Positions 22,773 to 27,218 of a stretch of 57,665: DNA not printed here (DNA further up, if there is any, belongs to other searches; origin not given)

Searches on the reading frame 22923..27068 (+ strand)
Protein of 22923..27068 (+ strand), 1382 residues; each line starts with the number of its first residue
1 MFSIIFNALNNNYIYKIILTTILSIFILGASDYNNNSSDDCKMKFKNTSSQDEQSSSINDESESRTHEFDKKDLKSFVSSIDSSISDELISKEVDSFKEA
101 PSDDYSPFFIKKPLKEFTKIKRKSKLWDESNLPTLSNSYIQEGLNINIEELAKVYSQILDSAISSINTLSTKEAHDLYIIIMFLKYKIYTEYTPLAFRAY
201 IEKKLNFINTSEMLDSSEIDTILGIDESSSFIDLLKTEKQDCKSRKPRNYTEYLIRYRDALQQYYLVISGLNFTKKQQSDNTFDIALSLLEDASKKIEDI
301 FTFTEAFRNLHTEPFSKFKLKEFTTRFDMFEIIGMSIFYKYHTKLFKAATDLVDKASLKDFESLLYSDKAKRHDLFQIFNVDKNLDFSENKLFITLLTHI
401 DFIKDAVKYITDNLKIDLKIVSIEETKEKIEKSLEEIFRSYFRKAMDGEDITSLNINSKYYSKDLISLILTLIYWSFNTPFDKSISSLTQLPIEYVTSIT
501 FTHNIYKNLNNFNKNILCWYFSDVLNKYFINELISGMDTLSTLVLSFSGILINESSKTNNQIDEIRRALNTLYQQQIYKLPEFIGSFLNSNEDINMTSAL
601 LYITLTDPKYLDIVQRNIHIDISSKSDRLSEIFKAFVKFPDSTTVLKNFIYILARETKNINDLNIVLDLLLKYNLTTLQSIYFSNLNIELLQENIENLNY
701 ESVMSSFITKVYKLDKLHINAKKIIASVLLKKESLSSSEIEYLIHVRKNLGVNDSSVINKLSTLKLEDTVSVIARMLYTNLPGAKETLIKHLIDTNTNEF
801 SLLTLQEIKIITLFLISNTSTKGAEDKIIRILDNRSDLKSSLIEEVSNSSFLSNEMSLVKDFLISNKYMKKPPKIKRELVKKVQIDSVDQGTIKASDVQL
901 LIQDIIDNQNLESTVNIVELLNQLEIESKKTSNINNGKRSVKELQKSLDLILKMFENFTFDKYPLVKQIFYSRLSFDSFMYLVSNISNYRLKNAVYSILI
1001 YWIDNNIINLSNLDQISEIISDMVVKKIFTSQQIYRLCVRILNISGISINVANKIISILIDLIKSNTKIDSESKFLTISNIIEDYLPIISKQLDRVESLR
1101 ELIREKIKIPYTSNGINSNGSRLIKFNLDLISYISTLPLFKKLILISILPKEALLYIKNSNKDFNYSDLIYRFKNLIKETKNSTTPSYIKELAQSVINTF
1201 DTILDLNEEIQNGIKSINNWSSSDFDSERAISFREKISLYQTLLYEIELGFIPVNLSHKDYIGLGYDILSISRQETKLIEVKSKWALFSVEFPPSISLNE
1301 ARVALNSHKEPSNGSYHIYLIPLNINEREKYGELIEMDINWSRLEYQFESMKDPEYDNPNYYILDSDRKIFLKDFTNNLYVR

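Call 7: search_protein_families(library=pfam, proteins=[window:22923-27068:+], max_evalue=1)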
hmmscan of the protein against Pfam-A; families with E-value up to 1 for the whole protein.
window:22923-27068:+ (1382 aa): 3 families
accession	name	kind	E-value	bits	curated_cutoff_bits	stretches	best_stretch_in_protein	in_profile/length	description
PF13784.11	Fic_N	-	0.022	15.2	26.7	0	719-741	21-43/82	Fic/DOC family N-terminal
PF24611.2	Spectrin_Anc-1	-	0.71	10.6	33.2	0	904-950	35-81/115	Nuclear anchorage protein 1, spectrin-like repeat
PF09182.16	PuR_N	-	0.74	10.2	24.6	0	625-681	2-59/70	Bacterial purine repressor, N-terminal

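Call 15: find_homologous_proteins(query=window:22923-27068:+, max_evalue=0.001)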
Query window:22923-27068:+ (1382 aa): 1 proteins with E <= 0.001 among 8000 candidates.
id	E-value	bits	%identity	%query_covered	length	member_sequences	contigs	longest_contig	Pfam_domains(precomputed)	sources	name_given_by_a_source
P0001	0.0e+0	2923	100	100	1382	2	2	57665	-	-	-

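Call 26: find_encoding_contigs(protein=P0001, flank=10000, max_places=6)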
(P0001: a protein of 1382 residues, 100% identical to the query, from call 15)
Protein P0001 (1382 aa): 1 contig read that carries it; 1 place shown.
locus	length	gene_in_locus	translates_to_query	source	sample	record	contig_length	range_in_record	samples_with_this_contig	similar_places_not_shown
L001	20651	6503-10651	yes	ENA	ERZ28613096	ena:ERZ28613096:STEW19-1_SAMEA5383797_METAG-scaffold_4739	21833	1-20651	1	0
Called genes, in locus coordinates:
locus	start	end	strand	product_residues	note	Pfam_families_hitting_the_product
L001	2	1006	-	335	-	?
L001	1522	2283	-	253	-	PF01643:Acyl-ACP_TE (weak), PF20791:Acyl-ACP_TE_C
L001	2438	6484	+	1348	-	-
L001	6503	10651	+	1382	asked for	-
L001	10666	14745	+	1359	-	-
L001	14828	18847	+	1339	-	-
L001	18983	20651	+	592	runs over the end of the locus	PF03485:Arg_tRNA_synt_N, PF00750:tRNA-synt_1d, PF05746:DALR_1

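Call 60: search_protein_families(library=padloc, proteins=[window:22923-27068:+], max_evalue=0.1)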
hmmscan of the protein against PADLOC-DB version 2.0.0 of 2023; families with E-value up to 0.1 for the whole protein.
window:22923-27068:+ (1382 aa): 2 families
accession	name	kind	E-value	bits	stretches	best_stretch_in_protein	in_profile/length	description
PDLC05008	PDC-S36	-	0.0075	14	1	1257-1307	190-239/280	-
PDLC03971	TmtA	-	0.092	8.1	0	1263-1323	1687-1743/1782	-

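Call 61: search_protein_families(library=phrogs, proteins=[window:22923-27068:+], max_evalue=0.1)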
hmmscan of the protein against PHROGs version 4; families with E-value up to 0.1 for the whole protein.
window:22923-27068:+ (1382 aa): 0 families
